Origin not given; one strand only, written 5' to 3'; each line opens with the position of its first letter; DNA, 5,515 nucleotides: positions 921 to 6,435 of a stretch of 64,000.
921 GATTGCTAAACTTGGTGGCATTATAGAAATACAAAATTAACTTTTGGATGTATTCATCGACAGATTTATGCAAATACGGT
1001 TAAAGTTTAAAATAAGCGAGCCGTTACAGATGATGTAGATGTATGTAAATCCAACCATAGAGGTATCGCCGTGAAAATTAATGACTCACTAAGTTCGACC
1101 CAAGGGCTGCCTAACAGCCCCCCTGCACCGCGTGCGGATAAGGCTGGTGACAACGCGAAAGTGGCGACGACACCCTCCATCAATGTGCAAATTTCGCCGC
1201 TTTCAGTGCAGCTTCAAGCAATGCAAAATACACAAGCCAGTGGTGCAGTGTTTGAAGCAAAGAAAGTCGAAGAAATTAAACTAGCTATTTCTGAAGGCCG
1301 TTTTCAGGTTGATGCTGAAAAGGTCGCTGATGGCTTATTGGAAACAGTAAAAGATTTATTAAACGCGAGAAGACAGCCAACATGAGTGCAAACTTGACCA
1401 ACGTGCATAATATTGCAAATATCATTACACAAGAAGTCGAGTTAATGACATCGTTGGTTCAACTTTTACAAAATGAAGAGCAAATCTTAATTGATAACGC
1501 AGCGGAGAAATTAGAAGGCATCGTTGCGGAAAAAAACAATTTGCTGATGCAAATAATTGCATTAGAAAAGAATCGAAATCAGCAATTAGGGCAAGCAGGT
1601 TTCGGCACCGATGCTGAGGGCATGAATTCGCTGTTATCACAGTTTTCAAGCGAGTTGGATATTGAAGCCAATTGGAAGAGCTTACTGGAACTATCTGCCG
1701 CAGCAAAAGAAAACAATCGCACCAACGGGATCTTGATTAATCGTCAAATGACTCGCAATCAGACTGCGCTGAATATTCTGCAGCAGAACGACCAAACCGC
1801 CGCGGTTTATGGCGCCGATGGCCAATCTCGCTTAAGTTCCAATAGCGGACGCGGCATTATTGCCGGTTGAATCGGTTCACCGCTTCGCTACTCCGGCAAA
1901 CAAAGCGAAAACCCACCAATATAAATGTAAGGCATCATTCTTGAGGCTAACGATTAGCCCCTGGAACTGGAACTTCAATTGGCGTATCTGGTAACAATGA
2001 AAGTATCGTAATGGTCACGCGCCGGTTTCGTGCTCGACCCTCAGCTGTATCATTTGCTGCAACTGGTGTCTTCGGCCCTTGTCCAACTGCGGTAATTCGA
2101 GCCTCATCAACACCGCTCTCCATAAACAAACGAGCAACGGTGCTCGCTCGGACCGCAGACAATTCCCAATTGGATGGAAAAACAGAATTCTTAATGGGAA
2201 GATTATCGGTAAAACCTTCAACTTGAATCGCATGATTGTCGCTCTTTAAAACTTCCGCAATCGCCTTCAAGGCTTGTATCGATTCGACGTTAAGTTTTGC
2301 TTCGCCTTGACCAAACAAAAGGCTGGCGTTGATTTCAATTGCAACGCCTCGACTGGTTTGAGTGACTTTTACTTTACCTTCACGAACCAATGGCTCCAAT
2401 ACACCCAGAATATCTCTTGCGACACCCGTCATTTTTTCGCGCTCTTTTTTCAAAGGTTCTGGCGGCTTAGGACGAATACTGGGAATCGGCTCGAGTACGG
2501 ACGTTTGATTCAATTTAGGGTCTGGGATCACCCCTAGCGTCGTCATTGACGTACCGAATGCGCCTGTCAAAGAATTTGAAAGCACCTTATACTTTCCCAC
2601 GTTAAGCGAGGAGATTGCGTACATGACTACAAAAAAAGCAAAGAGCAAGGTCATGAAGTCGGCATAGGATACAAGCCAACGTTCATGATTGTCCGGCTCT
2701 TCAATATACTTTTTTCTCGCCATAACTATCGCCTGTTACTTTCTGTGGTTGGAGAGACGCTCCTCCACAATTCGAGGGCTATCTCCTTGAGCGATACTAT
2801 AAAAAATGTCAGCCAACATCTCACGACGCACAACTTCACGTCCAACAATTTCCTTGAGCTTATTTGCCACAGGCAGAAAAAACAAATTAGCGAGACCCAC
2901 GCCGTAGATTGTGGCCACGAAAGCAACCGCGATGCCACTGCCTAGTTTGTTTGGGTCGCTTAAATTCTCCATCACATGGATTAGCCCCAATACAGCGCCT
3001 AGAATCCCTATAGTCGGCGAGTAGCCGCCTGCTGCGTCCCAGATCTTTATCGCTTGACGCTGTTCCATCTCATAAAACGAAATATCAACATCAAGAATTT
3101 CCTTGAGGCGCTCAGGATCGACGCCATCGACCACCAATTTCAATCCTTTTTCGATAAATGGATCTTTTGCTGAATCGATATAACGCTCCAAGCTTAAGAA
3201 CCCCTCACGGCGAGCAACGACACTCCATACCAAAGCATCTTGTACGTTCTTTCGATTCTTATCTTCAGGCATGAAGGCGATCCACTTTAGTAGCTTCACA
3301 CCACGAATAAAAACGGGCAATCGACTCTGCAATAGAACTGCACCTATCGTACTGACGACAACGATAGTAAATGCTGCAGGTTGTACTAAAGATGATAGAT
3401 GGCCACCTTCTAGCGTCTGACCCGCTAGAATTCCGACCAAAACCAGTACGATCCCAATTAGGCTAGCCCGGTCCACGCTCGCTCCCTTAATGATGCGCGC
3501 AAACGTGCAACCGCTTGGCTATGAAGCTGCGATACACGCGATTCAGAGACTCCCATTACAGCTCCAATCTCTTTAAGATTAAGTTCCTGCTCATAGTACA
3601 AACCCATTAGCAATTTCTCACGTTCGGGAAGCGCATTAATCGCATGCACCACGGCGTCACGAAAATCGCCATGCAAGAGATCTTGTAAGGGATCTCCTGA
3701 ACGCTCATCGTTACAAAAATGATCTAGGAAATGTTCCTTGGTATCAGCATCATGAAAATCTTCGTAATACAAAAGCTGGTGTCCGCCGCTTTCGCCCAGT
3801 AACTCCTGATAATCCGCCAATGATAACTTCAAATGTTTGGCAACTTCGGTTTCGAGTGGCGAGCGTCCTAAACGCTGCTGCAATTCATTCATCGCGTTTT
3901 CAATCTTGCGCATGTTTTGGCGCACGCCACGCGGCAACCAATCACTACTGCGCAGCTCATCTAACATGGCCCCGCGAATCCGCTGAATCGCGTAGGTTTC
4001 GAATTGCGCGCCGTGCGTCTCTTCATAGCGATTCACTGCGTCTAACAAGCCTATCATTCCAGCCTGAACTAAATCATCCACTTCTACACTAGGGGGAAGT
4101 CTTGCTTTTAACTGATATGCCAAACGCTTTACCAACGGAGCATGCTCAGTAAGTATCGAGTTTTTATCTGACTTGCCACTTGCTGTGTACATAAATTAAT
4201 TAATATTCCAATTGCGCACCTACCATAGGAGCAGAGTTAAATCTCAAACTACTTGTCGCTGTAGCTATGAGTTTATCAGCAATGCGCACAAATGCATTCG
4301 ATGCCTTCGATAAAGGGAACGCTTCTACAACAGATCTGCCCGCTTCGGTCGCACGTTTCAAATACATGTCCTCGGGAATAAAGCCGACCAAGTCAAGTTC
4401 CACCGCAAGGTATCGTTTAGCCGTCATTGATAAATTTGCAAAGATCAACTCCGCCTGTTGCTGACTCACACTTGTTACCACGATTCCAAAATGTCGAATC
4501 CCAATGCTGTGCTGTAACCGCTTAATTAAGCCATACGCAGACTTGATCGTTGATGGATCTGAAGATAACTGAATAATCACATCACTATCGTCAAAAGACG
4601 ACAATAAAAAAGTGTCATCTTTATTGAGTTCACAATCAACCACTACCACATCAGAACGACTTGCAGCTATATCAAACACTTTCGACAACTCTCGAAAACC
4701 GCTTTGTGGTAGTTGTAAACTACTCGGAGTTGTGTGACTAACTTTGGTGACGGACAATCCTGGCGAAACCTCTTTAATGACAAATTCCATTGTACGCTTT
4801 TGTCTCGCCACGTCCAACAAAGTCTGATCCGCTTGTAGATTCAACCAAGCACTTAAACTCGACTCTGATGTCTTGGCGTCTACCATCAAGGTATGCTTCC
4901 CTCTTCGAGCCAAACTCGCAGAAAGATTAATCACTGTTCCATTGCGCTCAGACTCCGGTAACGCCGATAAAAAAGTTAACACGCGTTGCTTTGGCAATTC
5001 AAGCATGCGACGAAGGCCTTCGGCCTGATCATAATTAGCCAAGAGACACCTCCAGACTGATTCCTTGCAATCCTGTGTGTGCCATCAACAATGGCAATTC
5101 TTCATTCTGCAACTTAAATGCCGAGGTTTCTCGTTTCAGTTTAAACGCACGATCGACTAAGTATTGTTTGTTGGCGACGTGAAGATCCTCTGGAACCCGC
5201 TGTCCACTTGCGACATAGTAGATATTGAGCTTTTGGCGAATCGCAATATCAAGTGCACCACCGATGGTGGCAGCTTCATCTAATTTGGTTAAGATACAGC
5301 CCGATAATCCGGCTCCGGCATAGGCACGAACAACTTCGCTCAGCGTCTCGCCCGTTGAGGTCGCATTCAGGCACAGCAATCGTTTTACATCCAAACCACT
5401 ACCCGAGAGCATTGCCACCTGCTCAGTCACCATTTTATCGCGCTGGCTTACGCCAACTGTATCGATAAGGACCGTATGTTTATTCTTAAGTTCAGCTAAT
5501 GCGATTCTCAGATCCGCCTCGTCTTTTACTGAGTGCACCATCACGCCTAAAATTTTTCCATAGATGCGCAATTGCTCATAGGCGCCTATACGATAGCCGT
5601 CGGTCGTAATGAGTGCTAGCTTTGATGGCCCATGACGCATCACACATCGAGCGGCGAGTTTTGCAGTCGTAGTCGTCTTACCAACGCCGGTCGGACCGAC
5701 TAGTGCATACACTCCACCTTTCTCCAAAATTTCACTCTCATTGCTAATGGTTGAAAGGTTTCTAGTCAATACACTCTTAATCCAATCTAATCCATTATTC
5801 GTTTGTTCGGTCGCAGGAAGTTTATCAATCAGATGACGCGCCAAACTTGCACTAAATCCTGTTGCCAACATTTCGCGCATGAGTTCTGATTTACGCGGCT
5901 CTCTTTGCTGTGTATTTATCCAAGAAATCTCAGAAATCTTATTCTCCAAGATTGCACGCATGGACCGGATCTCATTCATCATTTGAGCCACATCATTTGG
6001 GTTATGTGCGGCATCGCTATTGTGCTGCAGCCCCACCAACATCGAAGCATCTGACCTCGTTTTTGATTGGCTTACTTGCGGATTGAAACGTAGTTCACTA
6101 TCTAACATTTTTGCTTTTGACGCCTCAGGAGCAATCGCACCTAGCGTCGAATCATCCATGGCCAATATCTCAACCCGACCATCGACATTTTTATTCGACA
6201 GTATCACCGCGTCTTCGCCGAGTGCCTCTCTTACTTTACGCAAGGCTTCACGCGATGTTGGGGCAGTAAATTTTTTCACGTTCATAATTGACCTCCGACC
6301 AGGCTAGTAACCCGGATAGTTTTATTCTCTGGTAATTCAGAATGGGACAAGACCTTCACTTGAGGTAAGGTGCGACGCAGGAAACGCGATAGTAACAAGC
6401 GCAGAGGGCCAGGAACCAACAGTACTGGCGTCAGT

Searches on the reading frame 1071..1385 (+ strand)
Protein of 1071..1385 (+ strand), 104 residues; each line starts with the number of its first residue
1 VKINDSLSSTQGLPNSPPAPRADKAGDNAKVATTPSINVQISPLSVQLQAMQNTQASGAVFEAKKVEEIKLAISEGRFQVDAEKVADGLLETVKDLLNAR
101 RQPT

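Call 6: search_protein_families(library=ncbifam, proteins=[window:1071-1385:+], max_evalue=0.00001)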
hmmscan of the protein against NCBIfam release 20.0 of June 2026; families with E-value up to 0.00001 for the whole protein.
window:1071-1385:+ (104 aa): 1 family
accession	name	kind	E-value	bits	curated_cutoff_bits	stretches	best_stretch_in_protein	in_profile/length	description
TIGR03824.1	FlgM_jcvi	equivalog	2.3e-20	73.2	40.75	1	1-94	1-98/98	flagellar biosynthesis anti-sigma factor FlgM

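Call 64: find_encoding_contigs(protein=window:1071-1385:+, flank=10000, max_places=3)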
Protein window:1071-1385:+ (104 aa): 8 contigs read that carry it; 3 places shown.
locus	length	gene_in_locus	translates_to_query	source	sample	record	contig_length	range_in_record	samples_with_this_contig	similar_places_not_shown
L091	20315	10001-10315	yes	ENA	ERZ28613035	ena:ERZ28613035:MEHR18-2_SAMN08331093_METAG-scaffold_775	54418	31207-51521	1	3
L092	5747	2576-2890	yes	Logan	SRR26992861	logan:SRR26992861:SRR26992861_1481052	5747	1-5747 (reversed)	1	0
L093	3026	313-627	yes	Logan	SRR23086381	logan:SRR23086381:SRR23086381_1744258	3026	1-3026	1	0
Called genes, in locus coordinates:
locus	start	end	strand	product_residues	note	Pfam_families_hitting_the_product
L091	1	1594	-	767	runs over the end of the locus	PF00460:Flg_bb_rod (weak), PF22638:FlgK_D1, PF21158:flgK_1st_1, PF06429:Flg_bbr_C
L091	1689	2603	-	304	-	PF10135:Rod-binding, PF01832:Glucosaminidase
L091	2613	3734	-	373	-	PF02119:FlgI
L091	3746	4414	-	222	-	PF02107:FlgH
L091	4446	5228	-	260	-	PF00460:Flg_bb_rod, PF22692:LlgE_F_G_D1, PF06429:Flg_bbr_C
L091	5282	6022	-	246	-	PF22692:LlgE_F_G_D1, PF06429:Flg_bbr_C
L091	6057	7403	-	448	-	PF00460:Flg_bb_rod, PF22692:LlgE_F_G_D1, PF07559:FlgE_D2, PF06429:Flg_bbr_C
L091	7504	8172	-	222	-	PF03963:FlgD, PF13861:FLgD_tudor, PF13860:FlgD_ig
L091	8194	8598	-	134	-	PF00460:Flg_bb_rod, PF06429:Flg_bbr_C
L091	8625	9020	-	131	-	PF00460:Flg_bb_rod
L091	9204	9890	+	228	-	PF17656:ChapFlgA_N, PF13144:ChapFlgA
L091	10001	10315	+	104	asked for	PF04316:FlgM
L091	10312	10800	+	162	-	PF05130:FlgN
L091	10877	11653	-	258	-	PF13677:MotB_plug, PF00691:OmpA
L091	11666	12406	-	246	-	PF20560:MotA_N, PF01618:MotA_ExbB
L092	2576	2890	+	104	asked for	PF04316:FlgM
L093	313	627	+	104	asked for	PF04316:FlgM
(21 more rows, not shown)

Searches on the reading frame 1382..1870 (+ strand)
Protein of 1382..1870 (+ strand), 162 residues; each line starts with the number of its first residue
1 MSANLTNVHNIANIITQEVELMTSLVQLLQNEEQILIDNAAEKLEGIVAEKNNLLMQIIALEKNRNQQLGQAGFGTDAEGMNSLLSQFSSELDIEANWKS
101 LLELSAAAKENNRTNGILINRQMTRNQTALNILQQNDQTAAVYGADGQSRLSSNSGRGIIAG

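Call 6: search_protein_families(library=ncbifam, proteins=[window:1382-1870:+], max_evalue=0.00001)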
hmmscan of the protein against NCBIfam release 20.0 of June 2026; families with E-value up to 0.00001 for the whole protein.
window:1382-1870:+ (162 aa): 1 family
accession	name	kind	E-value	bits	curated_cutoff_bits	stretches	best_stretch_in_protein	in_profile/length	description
NF012003.1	PRK15459.1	equivalog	1.1e-09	38.6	200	1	11-157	4-136/140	flagella biosynthesis chaperone FlgN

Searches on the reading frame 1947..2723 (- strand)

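Call 6: search_protein_families(library=ncbifam, proteins=[window:1947-2723:-], max_evalue=0.00001)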
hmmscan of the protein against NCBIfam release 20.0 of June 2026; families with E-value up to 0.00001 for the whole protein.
window:1947-2723:- (258 aa): 36 families (the best 25 are shown)
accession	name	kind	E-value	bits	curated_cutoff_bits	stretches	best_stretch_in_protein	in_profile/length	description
NF006541.1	PRK09038.1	equivalog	7.7e-95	317.3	283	1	2-242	2-250/253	flagellar motor protein MotD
NF006508.0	PRK08944.1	subfamily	3.2e-51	174.4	259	2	92-242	138-289/304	MotB family protein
NF005831.1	PRK07734.1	equivalog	4.2e-44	151.2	301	1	1-241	1-249/250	flagellar motor protein MotB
NF005195.1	PRK06667.1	equivalog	7.7e-37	127.4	300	1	3-242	2-237/241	flagellar motor protein MotB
TIGR03350.1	type_VI_ompA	equivalog_domain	6.1e-36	123.4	139.8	1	107-240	4-137/137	type VI secretion system protein TssL, long form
NF005382.1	PRK06925.1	equivalog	1.3e-35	123.7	264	1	17-240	1-223/225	flagellar motor protein MotS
NF006285.1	PRK08457.1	equivalog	1.1e-33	117.1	250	1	1-241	1-231/253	flagellar motor protein MotB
NF005444.0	PRK07033.1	equivalog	1.7e-32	112.9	520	1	77-242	260-423/438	DotU family type VI secretion system protein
NF053611.1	YiaD_Gzip_OmpA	equivalog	2.8e-28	99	175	1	113-240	82-206/206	YiaD family glycine zipper/OmpA-like lipoprotein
NF005236.0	PRK06742.1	equivalog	4.1e-26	91.8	312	1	117-240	99-223/225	flagellar motor protein MotS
NF005999.0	PRK08126.1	subfamily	9.2e-25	87.3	571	1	113-240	303-430/432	hypothetical protein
NF004651.0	PRK05996.1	equivalog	2.9e-23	83.1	342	1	92-240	272-419/424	MotB family protein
NF053585.1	OMP_LP_YfiB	equivalog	2.9e-23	82.5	128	1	121-240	44-160/163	outer membrane lipoprotein YfiB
NF006547.1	PRK09040.1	equivalog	3.4e-23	82.2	194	1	115-240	73-200/213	hypothetical protein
NF006548.1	PRK09041.1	equivalog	7.4e-22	77.8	277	2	118-242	148-275/287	flagellar motor protein MotB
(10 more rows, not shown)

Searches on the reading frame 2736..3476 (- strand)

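Call 6: search_protein_families(library=ncbifam, proteins=[window:2736-3476:-], max_evalue=0.00001)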
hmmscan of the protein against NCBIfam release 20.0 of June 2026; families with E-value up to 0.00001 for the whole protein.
window:2736-3476:- (246 aa): 7 families
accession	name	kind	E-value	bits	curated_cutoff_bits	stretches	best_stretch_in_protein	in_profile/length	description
NF006583.0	PRK09109.1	equivalog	2.8e-102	341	237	1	1-244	1-244/246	flagellar motor protein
NF005997.1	PRK08124.1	equivalog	3.8e-60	203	340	1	1-242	1-243/259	flagellar motor stator protein MotA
NF005383.1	PRK06926.1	equivalog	7.6e-48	162.9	394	1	6-243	13-248/271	flagellar motor protein MotP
NF006527.0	PRK08990.1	equivalog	1.5e-43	148.9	341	1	1-244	1-241/254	flagellar motor protein PomA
NF006284.1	PRK08456.1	equivalog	4.7e-42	143.9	380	1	1-243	1-243/252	flagellar motor stator protein MotA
TIGR03818.1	MotA1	equivalog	4.5e-29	101.5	303.8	2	107-237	125-257/282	flagellar motor stator protein MotA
NF005237.0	PRK06743.1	equivalog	5.4e-28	98.1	373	1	2-211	19-231/277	flagellar motor protein MotP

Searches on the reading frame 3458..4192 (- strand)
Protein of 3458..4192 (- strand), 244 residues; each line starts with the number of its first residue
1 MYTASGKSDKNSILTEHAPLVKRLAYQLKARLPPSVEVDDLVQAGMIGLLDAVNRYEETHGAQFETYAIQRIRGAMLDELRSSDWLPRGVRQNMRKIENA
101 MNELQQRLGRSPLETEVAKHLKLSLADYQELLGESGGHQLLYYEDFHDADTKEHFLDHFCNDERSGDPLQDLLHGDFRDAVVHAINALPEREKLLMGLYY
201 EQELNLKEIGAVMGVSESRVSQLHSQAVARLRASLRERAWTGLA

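Call 6: search_protein_families(library=ncbifam, proteins=[window:3458-4192:-], max_evalue=0.00001)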
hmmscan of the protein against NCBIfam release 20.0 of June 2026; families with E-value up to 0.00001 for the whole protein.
window:3458-4192:- (244 aa): 56 families (the best 25 are shown)
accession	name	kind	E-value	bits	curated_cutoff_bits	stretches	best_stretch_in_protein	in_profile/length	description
NF005413.0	PRK06986.1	subfamily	9.9e-96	320.2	201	1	1-239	6-240/241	RNA polymerase sigma factor FliA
TIGR02479.1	FliA_WhiG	subfamily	1.8e-84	283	189.6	1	14-235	2-223/224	FliA/WhiG family RNA polymerase sigma factor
NF004935.0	PRK06288.1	equivalog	9.3e-67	225.5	343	1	10-237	35-264/270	RNA polymerase sigma factor WhiG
NF005809.0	PRK07670.1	equivalog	4.8e-57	193.4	326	1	11-237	26-252/255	FliA/WhiG family RNA polymerase sigma factor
NF004572.0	PRK05911.1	equivalog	6.9e-47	160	378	1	10-235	25-253/257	RNA polymerase sigma factor sigma-28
NF009091.0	PRK12427.1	equivalog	8.4e-44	150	339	1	10-234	17-230/233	FliA/WhiG family RNA polymerase sigma factor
TIGR02980.1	SigBFG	subfamily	2e-34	119.2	234.35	1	10-235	5-226/227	SigB/SigF/SigG family RNA polymerase sigma factor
TIGR02937.1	sigma70-ECF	superfamily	1.3e-33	116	42.9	1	13-233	6-163/165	sigma-70 family RNA polymerase sigma factor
TIGR02941.1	Sigma_B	equivalog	2.3e-25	89.5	315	1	11-234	32-252/255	RNA polymerase sigma factor SigB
NF005644.0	PRK07408.1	subfamily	3.9e-25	89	261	1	10-237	29-255/258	RNA polymerase sigma factor SigF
NF005514.0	PRK07122.1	subfamily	1.8e-24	86.4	372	1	9-235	41-263/264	RNA polymerase sigma factor SigF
TIGR02997.1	Sig70-cyanoRpoD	subfamily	1.5e-23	83.5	384.5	1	10-232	76-298/298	RNA polymerase sigma factor, RpoD/SigA family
TIGR02885.1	spore_sigF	equivalog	3e-21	76.3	321.45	1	7-234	10-230/231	RNA polymerase sporulation sigma factor SigF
NF041931.2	MzaA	equivalog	3.1e-21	75.9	800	1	35-239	499-709/726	MZA anti-phage system associated sigma-70 family RNA polymerase sigma factor MzaA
TIGR02393.1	RpoD_Cterm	equivalog_domain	8.5e-21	74.6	354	1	35-238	24-231/238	RNA polymerase sigma factor RpoD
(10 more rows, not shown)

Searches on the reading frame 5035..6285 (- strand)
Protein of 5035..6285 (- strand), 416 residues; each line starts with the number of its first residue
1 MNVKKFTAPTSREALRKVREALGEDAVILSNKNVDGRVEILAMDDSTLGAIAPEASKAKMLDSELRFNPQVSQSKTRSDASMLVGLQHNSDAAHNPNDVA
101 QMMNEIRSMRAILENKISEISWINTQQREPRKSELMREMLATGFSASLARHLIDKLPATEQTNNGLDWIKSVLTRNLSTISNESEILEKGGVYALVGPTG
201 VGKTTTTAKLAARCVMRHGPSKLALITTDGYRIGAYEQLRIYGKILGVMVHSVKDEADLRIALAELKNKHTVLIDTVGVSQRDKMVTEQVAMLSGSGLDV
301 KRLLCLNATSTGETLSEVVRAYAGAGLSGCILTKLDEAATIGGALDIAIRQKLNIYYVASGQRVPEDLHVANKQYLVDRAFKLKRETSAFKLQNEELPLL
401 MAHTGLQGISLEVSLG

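Call 6: search_protein_families(library=ncbifam, proteins=[window:5035-6285:-], max_evalue=0.00001)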
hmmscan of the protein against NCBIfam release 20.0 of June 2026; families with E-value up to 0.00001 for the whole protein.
window:5035-6285:- (416 aa): 11 families
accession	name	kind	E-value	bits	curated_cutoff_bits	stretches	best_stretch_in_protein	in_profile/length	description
NF011310.0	PRK14721.1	equivalog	2.3e-189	630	725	1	1-404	1-405/423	flagellar biosynthesis regulator FlhF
NF011312.0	PRK14723.1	equivalog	3.8e-152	508.5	951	1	1-391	1-389/768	flagellar biosynthesis regulator FlhF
NF011311.0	PRK14722.1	equivalog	5.4e-108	361.4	777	1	101-402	45-358/374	flagellar biosynthesis regulator FlhF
TIGR03499.1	FlhF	equivalog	3.2e-86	289.9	174.15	1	1-278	1-286/286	flagellar biosynthesis GTPase FlhF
NF009366.0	PRK12723.1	equivalog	7.7e-40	137.2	585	1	8-379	9-366/388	flagellar biosynthesis regulator FlhF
NF009367.0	PRK12724.1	equivalog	1.1e-32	113.5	718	1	133-377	162-411/433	flagellar biosynthesis regulator FlhF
NF005230.0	PRK06731.1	equivalog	9.5e-26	90.6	553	1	175-378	70-275/281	flagellar biosynthesis regulator FlhF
TIGR00064.1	ftsY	equivalog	6.6e-23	81.3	260.7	1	175-378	64-276/279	signal recognition particle-docking protein FtsY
TIGR00959.1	ffh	equivalog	1.7e-20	73.3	473.2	1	166-379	74-292/428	signal recognition particle protein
NF009368.0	PRK12726.1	equivalog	2.3e-17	63.2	832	1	165-381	183-398/407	flagellar biosynthesis regulator FlhF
TIGR01425.1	SRP54_euk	equivalog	7.2e-16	58.1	576.25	1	188-376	98-289/428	signal recognition particle protein SRP54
